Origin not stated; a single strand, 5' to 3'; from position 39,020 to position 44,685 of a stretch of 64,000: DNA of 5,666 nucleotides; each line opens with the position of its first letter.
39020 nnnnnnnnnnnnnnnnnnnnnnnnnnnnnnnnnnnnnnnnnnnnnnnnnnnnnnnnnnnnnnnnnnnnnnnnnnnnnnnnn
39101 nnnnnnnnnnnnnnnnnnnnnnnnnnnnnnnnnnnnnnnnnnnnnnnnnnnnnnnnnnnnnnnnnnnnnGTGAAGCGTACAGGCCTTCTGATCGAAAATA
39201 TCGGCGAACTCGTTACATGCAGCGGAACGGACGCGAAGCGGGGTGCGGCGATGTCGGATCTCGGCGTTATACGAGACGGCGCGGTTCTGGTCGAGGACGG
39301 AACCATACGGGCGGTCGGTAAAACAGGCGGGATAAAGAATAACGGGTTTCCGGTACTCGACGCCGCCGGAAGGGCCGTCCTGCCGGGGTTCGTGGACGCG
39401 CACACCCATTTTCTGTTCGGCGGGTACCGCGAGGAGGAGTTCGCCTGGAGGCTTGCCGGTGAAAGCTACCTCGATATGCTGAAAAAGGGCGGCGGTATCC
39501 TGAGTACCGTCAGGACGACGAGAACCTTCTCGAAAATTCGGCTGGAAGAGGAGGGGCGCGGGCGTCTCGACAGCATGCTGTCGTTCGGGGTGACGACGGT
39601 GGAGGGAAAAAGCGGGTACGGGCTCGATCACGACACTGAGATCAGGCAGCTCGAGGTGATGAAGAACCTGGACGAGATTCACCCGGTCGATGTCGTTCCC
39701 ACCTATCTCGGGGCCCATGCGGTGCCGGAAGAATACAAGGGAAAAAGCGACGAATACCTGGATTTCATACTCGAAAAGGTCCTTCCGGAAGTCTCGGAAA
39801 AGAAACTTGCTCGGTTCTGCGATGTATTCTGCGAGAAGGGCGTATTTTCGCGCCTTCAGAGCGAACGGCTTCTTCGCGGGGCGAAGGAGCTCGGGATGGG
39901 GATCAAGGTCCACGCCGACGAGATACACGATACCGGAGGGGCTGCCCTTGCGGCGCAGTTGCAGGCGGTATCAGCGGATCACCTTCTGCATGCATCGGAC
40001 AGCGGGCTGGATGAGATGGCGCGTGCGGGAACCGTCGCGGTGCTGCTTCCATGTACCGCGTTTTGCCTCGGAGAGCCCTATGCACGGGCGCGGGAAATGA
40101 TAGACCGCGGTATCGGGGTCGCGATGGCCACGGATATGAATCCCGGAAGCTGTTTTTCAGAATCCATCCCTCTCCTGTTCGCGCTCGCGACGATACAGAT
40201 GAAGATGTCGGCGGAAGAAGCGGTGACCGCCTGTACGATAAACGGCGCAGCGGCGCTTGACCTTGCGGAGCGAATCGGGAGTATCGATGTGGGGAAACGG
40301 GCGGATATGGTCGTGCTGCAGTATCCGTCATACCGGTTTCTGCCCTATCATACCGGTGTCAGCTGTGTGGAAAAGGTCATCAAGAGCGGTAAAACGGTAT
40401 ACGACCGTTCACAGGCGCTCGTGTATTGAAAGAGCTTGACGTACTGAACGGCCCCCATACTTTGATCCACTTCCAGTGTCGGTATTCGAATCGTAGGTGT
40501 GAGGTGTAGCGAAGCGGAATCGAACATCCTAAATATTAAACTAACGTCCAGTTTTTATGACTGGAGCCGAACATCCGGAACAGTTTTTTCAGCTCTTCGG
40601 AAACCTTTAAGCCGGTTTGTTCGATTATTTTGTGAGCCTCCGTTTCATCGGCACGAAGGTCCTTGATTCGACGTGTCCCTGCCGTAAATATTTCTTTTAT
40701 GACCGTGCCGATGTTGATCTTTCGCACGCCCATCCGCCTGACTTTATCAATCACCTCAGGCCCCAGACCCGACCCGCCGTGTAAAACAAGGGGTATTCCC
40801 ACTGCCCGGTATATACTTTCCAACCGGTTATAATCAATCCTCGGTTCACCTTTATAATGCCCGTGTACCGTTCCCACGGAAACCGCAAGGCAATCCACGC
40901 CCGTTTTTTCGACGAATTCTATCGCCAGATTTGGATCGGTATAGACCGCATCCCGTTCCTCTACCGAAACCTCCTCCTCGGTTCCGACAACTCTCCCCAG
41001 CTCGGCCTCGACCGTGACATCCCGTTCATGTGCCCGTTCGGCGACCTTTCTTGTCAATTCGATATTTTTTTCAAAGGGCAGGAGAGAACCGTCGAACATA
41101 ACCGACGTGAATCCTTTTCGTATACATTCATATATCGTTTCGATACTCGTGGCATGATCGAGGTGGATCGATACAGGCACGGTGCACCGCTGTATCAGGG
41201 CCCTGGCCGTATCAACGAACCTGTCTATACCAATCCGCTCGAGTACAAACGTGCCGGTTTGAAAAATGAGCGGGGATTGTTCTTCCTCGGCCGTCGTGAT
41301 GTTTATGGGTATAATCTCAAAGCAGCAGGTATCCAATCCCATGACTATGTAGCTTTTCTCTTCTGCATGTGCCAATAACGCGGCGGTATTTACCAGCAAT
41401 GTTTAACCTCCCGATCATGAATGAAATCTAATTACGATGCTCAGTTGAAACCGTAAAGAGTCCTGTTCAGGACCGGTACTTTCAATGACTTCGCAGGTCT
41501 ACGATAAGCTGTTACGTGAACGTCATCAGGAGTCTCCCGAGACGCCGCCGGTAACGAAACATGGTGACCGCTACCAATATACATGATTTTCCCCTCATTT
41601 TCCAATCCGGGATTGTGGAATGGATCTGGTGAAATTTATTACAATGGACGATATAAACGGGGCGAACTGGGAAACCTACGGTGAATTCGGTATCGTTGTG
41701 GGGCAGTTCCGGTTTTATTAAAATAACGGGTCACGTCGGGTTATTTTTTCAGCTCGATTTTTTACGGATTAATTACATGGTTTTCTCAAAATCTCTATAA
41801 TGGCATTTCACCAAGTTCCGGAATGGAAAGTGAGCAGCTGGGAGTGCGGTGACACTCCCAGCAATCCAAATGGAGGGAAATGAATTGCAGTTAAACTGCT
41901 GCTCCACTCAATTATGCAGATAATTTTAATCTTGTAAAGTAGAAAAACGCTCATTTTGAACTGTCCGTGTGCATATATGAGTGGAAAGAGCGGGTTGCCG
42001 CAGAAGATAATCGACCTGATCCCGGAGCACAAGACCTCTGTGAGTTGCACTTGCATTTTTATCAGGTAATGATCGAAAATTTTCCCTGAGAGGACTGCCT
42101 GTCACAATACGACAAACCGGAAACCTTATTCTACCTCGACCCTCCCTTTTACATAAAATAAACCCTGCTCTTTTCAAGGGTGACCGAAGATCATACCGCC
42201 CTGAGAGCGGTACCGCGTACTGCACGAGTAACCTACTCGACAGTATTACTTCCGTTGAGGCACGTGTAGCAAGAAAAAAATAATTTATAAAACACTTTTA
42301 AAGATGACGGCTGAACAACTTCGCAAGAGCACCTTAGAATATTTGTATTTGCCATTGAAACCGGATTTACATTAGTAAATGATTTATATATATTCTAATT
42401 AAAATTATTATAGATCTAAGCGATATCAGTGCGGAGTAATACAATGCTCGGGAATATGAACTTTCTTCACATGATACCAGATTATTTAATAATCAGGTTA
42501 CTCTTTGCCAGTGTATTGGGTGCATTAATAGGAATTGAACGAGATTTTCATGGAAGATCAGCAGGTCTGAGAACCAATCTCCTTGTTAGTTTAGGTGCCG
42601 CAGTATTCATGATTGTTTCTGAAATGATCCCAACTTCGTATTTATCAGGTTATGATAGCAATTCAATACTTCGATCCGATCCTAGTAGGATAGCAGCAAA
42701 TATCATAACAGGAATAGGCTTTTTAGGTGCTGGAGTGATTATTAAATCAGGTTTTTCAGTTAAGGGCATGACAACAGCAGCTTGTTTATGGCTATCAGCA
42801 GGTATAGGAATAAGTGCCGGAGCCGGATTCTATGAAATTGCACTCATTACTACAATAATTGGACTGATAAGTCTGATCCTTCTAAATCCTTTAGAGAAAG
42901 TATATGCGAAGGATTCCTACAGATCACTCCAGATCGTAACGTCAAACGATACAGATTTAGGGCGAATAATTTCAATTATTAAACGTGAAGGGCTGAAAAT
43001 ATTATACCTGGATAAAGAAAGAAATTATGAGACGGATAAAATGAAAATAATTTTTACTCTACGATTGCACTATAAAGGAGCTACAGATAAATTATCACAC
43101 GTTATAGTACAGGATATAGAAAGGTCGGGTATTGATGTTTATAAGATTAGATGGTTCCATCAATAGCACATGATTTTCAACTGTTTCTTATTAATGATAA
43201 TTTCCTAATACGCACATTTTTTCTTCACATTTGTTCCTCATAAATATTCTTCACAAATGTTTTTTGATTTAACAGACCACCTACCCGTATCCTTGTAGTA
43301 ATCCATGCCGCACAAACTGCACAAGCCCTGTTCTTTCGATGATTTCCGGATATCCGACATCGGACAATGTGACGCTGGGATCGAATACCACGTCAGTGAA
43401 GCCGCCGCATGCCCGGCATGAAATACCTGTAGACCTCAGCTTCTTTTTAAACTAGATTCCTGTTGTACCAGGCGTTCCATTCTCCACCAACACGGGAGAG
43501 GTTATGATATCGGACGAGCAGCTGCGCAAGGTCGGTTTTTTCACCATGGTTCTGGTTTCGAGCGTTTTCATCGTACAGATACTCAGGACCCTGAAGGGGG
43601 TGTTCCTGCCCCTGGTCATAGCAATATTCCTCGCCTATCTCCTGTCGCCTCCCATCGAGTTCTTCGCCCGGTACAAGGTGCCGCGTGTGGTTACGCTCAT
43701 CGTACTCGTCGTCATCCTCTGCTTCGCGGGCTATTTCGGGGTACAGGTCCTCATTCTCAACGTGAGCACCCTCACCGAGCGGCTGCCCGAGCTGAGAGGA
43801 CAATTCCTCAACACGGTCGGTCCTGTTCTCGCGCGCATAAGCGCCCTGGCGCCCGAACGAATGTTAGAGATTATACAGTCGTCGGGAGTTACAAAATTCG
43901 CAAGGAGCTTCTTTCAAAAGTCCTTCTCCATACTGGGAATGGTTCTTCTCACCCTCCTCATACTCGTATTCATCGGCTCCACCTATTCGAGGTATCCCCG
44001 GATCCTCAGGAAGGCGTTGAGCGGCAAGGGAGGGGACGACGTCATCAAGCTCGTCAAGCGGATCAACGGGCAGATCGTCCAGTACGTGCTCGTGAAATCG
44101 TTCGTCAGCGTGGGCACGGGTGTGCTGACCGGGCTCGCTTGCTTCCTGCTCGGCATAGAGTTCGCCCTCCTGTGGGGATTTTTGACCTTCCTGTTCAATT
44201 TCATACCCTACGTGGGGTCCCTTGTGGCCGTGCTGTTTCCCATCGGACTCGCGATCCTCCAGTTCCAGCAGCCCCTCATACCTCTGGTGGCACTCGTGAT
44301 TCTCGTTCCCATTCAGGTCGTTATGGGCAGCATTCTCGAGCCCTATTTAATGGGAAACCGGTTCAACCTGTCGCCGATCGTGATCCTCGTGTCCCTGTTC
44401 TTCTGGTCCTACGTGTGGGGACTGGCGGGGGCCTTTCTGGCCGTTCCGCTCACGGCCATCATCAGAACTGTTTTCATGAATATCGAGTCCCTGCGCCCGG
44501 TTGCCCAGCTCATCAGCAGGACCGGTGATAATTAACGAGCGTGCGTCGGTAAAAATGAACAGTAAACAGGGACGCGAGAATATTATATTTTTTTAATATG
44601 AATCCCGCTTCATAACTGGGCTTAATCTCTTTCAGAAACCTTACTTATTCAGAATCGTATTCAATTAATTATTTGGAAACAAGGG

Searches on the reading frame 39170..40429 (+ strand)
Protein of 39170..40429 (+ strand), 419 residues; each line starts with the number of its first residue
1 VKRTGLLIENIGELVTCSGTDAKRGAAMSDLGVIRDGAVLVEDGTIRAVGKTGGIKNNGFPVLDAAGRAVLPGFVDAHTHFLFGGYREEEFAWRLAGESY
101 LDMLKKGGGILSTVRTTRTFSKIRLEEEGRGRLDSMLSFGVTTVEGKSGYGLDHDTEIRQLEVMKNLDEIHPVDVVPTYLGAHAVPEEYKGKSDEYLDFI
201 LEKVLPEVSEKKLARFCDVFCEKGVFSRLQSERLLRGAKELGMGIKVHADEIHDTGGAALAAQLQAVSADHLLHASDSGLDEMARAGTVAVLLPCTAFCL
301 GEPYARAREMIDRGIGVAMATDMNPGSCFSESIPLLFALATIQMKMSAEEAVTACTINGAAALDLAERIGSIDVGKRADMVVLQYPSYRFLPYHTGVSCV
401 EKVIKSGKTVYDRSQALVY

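Call 3: search_protein_families(library=pfam, proteins=[window:39170-40429:+])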
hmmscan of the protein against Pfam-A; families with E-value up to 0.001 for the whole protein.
window:39170-40429:+ (419 aa): 3 families
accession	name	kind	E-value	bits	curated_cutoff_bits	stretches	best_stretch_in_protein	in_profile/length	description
PF07969.17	Amidohydro_3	-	2.6e-25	90.3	29.7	2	133-411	165-472/472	Amidohydrolase family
PF01979.26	Amidohydro_1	-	3e-23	83.1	25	1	70-410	2-345/345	Amidohydrolase family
PF22039.1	HUTI_composite_bact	-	0.00048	20.1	25.5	1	37-52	1-16/26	Imidazolonepropionase-like composite domain, bacteria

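Call 4: search_protein_families(library=ncbifam, proteins=[window:39170-40429:+])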
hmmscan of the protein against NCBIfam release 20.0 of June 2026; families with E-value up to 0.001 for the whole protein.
window:39170-40429:+ (419 aa): 63 families (the best 25 are shown)
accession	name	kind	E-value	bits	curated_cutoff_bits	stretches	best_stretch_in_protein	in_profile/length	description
TIGR01224.1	hutI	equivalog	3.4e-139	463.9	298.15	1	35-408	2-376/377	imidazolonepropionase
NF006679.0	PRK09228.1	subfamily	8e-24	84.2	351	2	269-387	268-389/433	guanine deaminase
NF006056.0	PRK08204.1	subfamily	1.2e-22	80.4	391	2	274-400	254-396/449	hypothetical protein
TIGR02967.1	guan_deamin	equivalog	5.3e-20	71.8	375.4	2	271-385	245-362/401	guanine deaminase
NF005557.0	PRK07228.1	equivalog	1.4e-17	63.6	522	2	270-395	254-386/445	5'-deoxyadenosine deaminase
NF006055.0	PRK08203.1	equivalog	2.6e-17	62.5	532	2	269-395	271-402/455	8-oxoguanine deaminase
NF006549.0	PRK09045.1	equivalog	6.5e-15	54.7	540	1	266-399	254-394/444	TRZ/ATZ family hydrolase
TIGR02318.1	phosphono_phnM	equivalog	8.5e-15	54.5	390.55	2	306-409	284-374/376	phosphonate metabolism protein PhnM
NF011990.0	PRK15446.2-6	subfamily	1.8e-14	53.3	233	1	306-415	291-387/390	alpha-D-ribose 1-methylphosphonate 5-triphosphate diphosphatase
NF006689.0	PRK09237.1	equivalog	1.2e-13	50.4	371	2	304-386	255-338/383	amidohydrolase/deacetylase family metallohydrolase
NF004701.0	PRK06038.1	equivalog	8e-13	47.9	609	2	28-81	16-66/432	N-ethylammeline chlorohydrolase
NF051886.1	XaaProDiPepCaul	equivalog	2.1e-12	46.8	500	2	33-81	15-64/398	Xaa-Pro dipeptidase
NF011989.0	PRK15446.2-5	equivalog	5.1e-12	45.2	565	2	306-386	287-361/385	alpha-D-ribose 1-methylphosphonate 5-triphosphate diphosphatase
NF006681.0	PRK09229.1-2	equivalog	6.5e-11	41.6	362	1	269-390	269-393/451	formimidoylglutamate deiminase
NF005211.0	PRK06687.1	equivalog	8.6e-11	41.2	703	1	345-385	333-373/419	TRZ/ATZ family protein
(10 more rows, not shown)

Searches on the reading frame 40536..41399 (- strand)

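Call 8: search_protein_families(library=pfam, proteins=[window:40536-41399:-])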
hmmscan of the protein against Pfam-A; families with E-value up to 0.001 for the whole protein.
window:40536-41399:- (287 aa): 1 family
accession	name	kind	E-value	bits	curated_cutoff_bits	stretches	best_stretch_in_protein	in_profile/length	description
PF01116.26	F_bP_aldolase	-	1.1e-83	281.4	25.5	1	3-282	1-277/277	Fructose-bisphosphate aldolase class-II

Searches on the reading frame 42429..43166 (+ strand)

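Call 9: search_protein_families(library=pfam, proteins=[window:42429-43166:+])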
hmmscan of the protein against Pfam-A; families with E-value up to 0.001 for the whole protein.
window:42429-43166:+ (245 aa): 1 family
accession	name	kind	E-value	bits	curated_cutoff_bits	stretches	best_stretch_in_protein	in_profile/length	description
PF02308.21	MgtC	-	2.1e-39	135.1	31.4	1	24-157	1-120/121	MgtC family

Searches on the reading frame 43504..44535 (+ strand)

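Call 9: search_protein_families(library=pfam, proteins=[window:43504-44535:+])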
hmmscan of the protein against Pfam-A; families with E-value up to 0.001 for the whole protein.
window:43504-44535:+ (343 aa): 1 family
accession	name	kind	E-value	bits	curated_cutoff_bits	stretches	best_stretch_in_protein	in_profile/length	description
PF01594.21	AI-2E_transport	-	3.7e-48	164.8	34.3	1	12-325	4-324/327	AI-2E family transporter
